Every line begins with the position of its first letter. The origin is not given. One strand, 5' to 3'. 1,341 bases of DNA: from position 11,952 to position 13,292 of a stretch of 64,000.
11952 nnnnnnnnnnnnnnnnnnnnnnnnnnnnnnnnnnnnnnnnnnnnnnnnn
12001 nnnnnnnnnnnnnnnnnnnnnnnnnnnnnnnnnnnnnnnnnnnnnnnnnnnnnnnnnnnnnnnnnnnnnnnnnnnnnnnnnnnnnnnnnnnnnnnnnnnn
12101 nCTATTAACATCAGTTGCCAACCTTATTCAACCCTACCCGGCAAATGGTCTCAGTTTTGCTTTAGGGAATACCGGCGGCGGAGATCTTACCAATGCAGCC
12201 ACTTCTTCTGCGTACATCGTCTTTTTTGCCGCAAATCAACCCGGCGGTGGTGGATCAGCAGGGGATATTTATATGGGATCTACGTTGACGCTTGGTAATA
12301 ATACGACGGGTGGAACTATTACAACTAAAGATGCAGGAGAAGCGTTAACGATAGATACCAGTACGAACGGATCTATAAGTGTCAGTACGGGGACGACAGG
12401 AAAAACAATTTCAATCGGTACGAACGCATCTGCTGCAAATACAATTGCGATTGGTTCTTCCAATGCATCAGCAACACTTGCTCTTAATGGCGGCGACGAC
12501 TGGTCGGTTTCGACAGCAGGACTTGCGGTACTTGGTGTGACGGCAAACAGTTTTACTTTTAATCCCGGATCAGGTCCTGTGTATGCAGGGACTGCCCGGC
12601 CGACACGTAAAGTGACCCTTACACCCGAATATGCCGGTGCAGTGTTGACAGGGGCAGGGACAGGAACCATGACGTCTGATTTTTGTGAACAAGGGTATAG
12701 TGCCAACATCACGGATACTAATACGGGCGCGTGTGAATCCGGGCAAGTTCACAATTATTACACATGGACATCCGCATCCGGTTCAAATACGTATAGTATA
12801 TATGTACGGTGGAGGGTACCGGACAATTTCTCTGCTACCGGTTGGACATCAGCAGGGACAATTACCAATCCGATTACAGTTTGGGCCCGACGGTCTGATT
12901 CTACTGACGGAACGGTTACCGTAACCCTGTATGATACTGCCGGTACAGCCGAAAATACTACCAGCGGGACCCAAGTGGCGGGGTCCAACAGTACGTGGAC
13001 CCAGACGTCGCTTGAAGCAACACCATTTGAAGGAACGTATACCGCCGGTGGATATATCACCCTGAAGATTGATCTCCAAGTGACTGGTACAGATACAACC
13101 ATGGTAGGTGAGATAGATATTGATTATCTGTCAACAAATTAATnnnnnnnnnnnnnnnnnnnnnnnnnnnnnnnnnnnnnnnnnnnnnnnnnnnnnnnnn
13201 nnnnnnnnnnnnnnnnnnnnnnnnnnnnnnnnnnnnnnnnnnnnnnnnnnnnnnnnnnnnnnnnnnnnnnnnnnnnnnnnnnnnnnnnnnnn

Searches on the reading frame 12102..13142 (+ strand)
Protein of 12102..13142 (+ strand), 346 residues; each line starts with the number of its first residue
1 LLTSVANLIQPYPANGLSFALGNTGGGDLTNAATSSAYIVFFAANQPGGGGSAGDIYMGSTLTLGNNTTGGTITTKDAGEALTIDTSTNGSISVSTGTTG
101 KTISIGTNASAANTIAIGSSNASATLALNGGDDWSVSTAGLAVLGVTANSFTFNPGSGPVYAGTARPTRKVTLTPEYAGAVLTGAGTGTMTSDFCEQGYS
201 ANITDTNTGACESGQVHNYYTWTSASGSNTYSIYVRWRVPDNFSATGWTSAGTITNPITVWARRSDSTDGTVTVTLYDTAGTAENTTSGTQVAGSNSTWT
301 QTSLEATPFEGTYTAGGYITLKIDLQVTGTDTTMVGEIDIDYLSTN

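Call 12: search_protein_families(library=pfam, proteins=[window:12102-13142:+], max_evalue=0.01)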
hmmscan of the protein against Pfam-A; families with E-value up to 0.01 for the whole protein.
window:12102-13142:+ (346 aa): 0 families

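Call 21: find_homologous_proteins(query=window:12102-13139:+)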
Query window:12102-13139:+ (346 aa): 40 proteins with E <= 0.001 among 8000 candidates.
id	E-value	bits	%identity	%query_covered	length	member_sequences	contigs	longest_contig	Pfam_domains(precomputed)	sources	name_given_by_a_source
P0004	3.4e-148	511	75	99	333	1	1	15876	-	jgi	jgi:hypothetical protein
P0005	1.1e-135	470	76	91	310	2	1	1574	-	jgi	-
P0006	5.1e-82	294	57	97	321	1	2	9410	-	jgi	jgi:hypothetical protein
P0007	4.1e-81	291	58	94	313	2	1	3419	-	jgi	jgi:hypothetical protein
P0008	2.1e-78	282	51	94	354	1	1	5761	-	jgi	jgi:hypothetical protein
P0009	4.0e-68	248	60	61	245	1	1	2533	-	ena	-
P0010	8.5e-67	244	49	98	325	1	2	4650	-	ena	-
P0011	6.7e-65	238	60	55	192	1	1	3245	-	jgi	-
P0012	5.6e-58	215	56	60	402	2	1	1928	-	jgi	-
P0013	2.2e-55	206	45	83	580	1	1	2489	-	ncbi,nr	ncbi:hypothetical protein IH781_03855, partial [Patescibacteria group bacterium]|nr:hypothetical pro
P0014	4.0e-55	206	54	59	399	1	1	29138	-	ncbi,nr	ncbi:MAG: hypothetical protein Q8P75_02195, partial [bacterium]|nr:hypothetical protein [bacterium]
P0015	6.8e-53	198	43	99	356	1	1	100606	-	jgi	jgi:hypothetical protein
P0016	2.3e-52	197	54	62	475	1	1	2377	-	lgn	-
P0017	1.5e-47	181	57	54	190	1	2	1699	-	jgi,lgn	-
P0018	2.8e-47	180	58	54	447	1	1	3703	-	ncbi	-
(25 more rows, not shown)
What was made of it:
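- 12102..13142 (+): Conserved C-terminal domain (346 aa) in frame 0. Residues 140-346 (nt 12519-13139) are predicted as a β-sandwich resembling carbohydrate-binding modules and the C-terminal domains of phage tailspikes. 40 homologues, mostly partial proteins from Patescibacteria metagenome contigs (call 21).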

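Call 22: find_encoding_contigs(protein=P0015, flank=10000, max_places=2)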
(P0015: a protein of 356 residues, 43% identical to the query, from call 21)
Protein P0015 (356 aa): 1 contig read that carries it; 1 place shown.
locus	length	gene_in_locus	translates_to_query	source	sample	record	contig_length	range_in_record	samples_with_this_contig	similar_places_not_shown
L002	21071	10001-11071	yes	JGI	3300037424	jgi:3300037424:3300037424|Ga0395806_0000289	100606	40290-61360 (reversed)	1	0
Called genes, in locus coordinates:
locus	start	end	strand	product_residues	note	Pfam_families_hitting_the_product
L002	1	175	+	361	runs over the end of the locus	PF13439:Glyco_transf_4, PF13579:Glyco_trans_4_4, PF00534:Glycos_transf_1, PF13692:Glyco_trans_1_4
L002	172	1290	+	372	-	PF13439:Glyco_transf_4, PF00534:Glycos_transf_1, PF13692:Glyco_trans_1_4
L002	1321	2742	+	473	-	PF08323:Glyco_transf_5, PF13439:Glyco_transf_4 (faint), PF20706:GT4-conflict (weak), PF00534:Glycos_transf_1, PF13692:Glyco_trans_1_4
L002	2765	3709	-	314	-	-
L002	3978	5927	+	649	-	PF12728:HTH_17, PF02743:dCache_1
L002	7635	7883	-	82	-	-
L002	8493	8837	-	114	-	-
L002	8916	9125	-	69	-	-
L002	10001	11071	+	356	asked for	-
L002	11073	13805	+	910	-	PF01551:Peptidase_M23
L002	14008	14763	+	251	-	PF13354:Beta-lactamase2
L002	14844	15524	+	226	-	-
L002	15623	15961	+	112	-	PF05635:23S_rRNA_IVP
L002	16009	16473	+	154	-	PF02502:LacAB_rpiB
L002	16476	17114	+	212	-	PF00834:Ribul_P_3_epim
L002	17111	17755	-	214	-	PF01791:DeoC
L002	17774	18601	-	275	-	-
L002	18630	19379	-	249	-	PF04402:SIMPL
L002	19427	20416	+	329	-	PF01467:CTP_transf_like, PF04019:DUF359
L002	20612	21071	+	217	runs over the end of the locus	PF01087:GalP_UDP_transf, PF01230:HIT (faint), PF16285:DUF4931_N (weak)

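Call 23: find_encoding_contigs(protein=P0004, flank=10000, max_places=2)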
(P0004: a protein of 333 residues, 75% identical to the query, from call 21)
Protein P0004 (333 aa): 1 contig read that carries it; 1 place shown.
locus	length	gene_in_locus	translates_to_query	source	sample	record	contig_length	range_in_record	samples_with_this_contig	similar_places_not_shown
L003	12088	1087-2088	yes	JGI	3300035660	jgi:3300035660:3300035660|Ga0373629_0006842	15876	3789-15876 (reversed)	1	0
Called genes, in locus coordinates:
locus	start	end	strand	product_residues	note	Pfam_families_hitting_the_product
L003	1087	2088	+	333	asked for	-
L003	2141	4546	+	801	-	PF01551:Peptidase_M23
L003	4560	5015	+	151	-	-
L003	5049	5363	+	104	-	-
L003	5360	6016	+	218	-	PF00834:Ribul_P_3_epim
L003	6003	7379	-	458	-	PF01229:Glyco_hydro_39, PF11790:Glyco_hydro_cc (faint)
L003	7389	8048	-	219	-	PF01791:DeoC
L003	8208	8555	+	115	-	-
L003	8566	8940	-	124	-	-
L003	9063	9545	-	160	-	-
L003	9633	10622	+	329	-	PF01467:CTP_transf_like, PF04019:DUF359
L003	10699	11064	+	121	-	PF05635:23S_rRNA_IVP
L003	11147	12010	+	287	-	PF16268:DUF4921 (faint), PF01087:GalP_UDP_transf (weak)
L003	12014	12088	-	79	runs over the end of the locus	PF12728:HTH_17, PF13411:MerR_1, PF00376:MerR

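Call 54: predict_structure(alignment_id=A1)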
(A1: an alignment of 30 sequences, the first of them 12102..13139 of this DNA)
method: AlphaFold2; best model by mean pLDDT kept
length: 346 residues; sequences in the alignment: 30
mean_pLDDT: 71.5   pTM: 0.64
mean pLDDT of the five models: 71.5, 71.4, 68.8, 68.1, 66.4
residues with pLDDT >= 90: 87; 70-90: 108; 50-70: 78; < 50: 73
segments of 3 or more residues with pLDDT < 50: 1-18, 21-27, 31-33, 35-37, 43-53, 99-102, 111-114, 116-125, 130-133
pLDDT, mean of each block of 10 residues (from residue 1): 40 46 46 49 45 55 58 68 66 55 48 45 48 51 78 85 87 82 79 91 89 92 86 93 77 79 84 92 75 81 76 90 89 93 87
secondary structure, 60 per line:
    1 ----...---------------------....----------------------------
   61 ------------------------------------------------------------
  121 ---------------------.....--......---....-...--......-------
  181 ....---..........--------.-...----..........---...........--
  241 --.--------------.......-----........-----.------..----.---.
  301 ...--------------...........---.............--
elements in order: H29-32 E142-146 E149-154 E158-161 E168-173 E181-184 E188-197 E215-224 E228-238 E258-264 E270-277 E300-303 E318-328 E332-344
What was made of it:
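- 12102..13142 (+): AlphaFold model with pLDDT 75-93 over residues 140-346 (call 54).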

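Call 56: fold_search(model_id=the predicted structure, library=pdb)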
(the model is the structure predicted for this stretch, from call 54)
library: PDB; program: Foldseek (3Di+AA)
matches with E <= 10: 1048; with E <= 0.001: 16
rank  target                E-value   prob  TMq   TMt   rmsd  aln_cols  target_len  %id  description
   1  2c26                  3.4e-05  1.00  0.25  0.33  11.8       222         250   13  Structural basis for the promiscuous specificity of the carbohydrate- binding modules from the beta-sandwich super famil (released 2005-10-18)
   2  8iqe_C                8.9e-05  1.00  0.23  0.15   9.5       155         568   12  Crystal structure of tetrameric K2-2 TSP (released 2024-02-21)
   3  8qpg_TA               9.9e-05  1.00  0.29  0.25  13.0       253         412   13  Turret of Haloferax tailed virus 1 (released 2024-10-09)
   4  8iqe_B                1.6e-04  1.00  0.23  0.16   9.5       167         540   11  Crystal structure of tetrameric K2-2 TSP (released 2024-02-21)
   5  2xon_L                1.9e-04  1.00  0.29  0.60   5.2       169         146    8  Structure of TmCBM61 in complex with beta-1,4-galactotriose at 1.4 A resolution (released 2010-09-08)
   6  8iq9_A                2.0e-04  1.00  0.24  0.16   9.4       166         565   11  Crystal structure of trimeric K2-2 TSP in complex with tetrasaccharide and octasaccharide (released 2024-02-21)
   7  8iqe_A                2.2e-04  1.00  0.26  0.17   9.2       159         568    9  Crystal structure of tetrameric K2-2 TSP (released 2024-02-21)
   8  9cyn_C                2.3e-04  1.00  0.28  0.39  12.0       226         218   12  Flagellar filament sheath protein FlaA1 (released 2026-03-18)
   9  8iq9_B                2.6e-04  1.00  0.23  0.15   8.7       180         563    9  Crystal structure of trimeric K2-2 TSP in complex with tetrasaccharide and octasaccharide (released 2024-02-21)
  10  8iq5_D                2.6e-04  1.00  0.23  0.15   9.7       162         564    9  Crystal structure of trimeric K2-2 TSP (released 2024-02-21)
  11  8iqe_D                4.0e-04  1.00  0.23  0.16   9.9       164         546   13  Crystal structure of tetrameric K2-2 TSP (released 2024-02-21)
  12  7xyc_A                7.7e-04  1.00  0.27  0.18   5.2       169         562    9  CryoEM structure of Klebsiella phage Kp7 type II tail fiber gp52 in vitro (released 2023-06-07)
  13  9cyn_B                7.7e-04  1.00  0.27  0.41   8.2       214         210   12  Flagellar filament sheath protein FlaA1 (released 2026-03-18)
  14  4bj0_A                7.7e-04  1.00  0.25  0.45   9.7       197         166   16  Xyloglucan binding module (CBM4-2 X2-L110F) in complex with branched xyloses (released 2014-04-23)
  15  2w91                  8.5e-04  1.00  0.26  0.16   5.8       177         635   13  Structure of a Streptococcus pneumoniae family 85 glycoside hydrolase, Endo-D. (released 2009-01-27)
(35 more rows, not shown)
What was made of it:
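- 12102..13142 (+): Foldseek PDB hits to CBMs and tailspikes, E about 1e-4 to 1e-5, target-normalised TM up to 0.60 (call 56).
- On Bacterial collagen-like protein (PF01391): Conserved C-terminal β-sandwich domain (calls 21, 54, 56).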

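Call 59: find_related_loci(query=A2, collection=genome_contigs, flank=10000)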
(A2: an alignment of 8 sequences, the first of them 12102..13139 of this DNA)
Query A2 (346 aa) in genome_contigs; peptide patterns used: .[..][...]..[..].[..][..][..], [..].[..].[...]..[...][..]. (x = any residue, [..] = any of these).
71 stretches matched a pattern; 24 encode a relative of the query (tblastn E <= 1e-3); 23 distinct loci.
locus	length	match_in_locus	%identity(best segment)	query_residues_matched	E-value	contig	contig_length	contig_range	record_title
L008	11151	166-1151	75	1-346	1e-119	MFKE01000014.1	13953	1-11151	MAG: Candidatus Gottesmanbacteria bacterium RIFOXYB1_FULL_47_11 rifoxyb1_full_scaffold_2964, whole genome shotgun sequen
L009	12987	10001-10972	43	1-344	2e-59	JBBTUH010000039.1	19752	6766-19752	MAG: Patescibacteria group bacterium isolate H41-bin250_1 H41_bin250_1_000000000039, whole genome shotgun sequence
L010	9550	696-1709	37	1-344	1e-50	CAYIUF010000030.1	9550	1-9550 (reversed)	MAG TPA_asm: uncultured Gammaproteobacteria bacterium isolate ERP119705_co5_572 genome assembly, contig: NODE_9256_lengt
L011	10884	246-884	44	113-344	2e-45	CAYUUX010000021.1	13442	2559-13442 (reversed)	MAG TPA_asm: uncultured Gammaproteobacteria bacterium isolate binchicken_co22_244 genome assembly, contig: NODE_4820_len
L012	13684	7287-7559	47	60-147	7e-12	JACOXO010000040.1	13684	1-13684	MAG: Candidatus Gottesmanbacteria bacterium isolate NC_groundwater_155_Ag_S-0.1um_35_9 S4_GD2017_2_S1_scaffold_2925, who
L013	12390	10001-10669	49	90-170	9e-13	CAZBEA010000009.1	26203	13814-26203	MAG TPA_asm: uncultured Gammaproteobacteria bacterium isolate binchicken_co16_305 genome assembly, contig: NODE_3149_len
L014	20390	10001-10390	40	51-168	1e-10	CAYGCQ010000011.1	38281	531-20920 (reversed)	MAG TPA_asm: uncultured Pseudomonadales bacterium isolate ERP113451_co1_16 genome assembly, contig: NODE_1141_length_382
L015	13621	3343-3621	43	53-141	3e-10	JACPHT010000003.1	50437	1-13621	MAG: Candidatus Uhrbacteria bacterium isolate NC_groundwater_421_Ag_B-0.1um_41_26 GD18-4_B1_scaffold_236857, whole genom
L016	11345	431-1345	44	101-181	3e-10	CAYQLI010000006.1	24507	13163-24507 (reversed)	MAG TPA_asm: uncultured Pseudomonadales bacterium isolate SRP119689_co1_317 genome assembly, contig: NODE_2614_length_24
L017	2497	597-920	41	30-140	4e-10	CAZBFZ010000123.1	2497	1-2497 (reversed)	MAG TPA_asm: uncultured Methanosarcinales archaeon isolate binchicken_co125_500 genome assembly, contig: NODE_85745_leng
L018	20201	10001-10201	51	90-143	1e-9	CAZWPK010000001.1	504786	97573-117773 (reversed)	MAG TPA_asm: uncultured Pseudomonadales bacterium isolate binchicken_co347_42 genome assembly, contig: NODE_5_length_504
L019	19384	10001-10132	61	101-144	1e-9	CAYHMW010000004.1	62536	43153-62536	MAG TPA_asm: uncultured Gammaproteobacteria bacterium isolate ERP119705_co13_486 genome assembly, contig: NODE_552_lengt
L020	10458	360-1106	53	100-148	3e-9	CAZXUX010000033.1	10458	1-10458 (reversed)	MAG TPA_asm: uncultured Gammaproteobacteria bacterium isolate SRP342105_co1_333 genome assembly, contig: NODE_8791_lengt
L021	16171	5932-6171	37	162-245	9e-9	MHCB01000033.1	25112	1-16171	MAG: Candidatus Blackburnbacteria bacterium RIFCSPHIGHO2_12_FULL_44_25 rifcsphigho2_12_scaffold_7820, whole genome shotg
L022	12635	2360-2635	39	53-140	1e-8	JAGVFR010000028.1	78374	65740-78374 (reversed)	MAG: bacterium isolate DeMMO2_27 c_000000040905, whole genome shotgun sequence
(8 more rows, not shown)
